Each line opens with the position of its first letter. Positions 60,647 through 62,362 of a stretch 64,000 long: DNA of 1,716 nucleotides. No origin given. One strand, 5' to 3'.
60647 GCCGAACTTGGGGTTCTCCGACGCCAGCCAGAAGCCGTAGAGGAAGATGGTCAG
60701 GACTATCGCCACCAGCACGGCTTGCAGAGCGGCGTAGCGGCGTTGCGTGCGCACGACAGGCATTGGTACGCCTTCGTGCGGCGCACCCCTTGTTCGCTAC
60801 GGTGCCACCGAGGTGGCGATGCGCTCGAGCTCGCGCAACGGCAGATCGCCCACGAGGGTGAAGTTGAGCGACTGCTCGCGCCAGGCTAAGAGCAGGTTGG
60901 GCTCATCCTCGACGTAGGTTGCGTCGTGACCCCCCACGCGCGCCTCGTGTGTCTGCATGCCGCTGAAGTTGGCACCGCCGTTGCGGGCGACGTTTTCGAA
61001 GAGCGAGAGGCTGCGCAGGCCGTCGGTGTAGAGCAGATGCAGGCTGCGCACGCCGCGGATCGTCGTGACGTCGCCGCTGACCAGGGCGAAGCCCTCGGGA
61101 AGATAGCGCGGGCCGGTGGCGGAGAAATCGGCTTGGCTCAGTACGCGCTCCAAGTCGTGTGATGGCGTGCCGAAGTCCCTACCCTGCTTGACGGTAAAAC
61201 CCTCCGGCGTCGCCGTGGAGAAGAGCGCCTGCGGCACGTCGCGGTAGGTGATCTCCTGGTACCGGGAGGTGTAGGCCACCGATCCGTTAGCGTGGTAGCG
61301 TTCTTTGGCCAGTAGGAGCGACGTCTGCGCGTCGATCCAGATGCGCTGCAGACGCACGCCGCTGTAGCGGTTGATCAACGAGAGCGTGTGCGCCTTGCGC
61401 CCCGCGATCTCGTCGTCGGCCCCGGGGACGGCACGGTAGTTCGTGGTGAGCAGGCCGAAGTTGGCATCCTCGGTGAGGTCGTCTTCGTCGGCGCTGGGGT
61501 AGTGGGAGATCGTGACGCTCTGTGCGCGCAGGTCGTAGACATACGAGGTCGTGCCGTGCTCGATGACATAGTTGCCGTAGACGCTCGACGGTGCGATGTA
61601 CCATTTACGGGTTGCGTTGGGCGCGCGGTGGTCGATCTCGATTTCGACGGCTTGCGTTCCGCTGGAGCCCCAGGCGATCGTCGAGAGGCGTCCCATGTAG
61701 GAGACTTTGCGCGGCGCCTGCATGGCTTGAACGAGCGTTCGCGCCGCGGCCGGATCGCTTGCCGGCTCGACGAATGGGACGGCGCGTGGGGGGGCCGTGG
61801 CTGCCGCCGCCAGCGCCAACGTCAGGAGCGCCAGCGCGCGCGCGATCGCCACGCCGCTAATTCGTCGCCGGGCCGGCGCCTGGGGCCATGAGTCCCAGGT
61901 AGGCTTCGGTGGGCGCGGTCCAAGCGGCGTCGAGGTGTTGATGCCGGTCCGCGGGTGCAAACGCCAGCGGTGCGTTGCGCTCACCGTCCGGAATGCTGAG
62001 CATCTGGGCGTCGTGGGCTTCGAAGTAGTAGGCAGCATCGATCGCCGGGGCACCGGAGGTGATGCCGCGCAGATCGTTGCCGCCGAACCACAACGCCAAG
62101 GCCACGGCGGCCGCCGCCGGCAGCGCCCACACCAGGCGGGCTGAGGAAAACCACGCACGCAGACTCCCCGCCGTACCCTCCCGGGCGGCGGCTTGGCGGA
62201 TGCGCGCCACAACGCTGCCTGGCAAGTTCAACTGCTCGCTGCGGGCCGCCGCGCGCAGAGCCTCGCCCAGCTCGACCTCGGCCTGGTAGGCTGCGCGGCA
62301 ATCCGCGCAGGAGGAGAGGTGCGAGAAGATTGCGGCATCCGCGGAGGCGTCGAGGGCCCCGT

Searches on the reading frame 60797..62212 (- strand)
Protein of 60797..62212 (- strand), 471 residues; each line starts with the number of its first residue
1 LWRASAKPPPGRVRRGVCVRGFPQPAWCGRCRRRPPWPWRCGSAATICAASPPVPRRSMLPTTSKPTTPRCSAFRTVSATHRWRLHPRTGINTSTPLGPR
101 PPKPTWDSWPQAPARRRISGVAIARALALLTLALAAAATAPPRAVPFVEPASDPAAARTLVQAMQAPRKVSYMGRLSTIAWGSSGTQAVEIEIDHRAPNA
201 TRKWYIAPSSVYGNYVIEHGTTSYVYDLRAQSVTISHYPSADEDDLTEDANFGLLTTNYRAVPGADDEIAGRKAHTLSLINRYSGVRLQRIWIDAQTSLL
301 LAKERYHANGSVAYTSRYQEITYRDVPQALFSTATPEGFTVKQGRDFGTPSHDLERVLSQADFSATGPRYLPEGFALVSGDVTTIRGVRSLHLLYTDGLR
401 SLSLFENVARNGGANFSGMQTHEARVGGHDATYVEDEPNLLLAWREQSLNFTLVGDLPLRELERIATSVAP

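Call 49: search_protein_families(library=pfam, proteins=[window:60797-62212:-], max_evalue=0.00001)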
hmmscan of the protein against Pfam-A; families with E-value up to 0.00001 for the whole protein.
window:60797-62212:- (471 aa): 1 family
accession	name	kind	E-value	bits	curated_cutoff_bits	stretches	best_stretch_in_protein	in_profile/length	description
PF17188.9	MucB_RseB_C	-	2.8e-06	27.8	30.1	0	370-469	11-96/97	MucB/RseB C-terminal domain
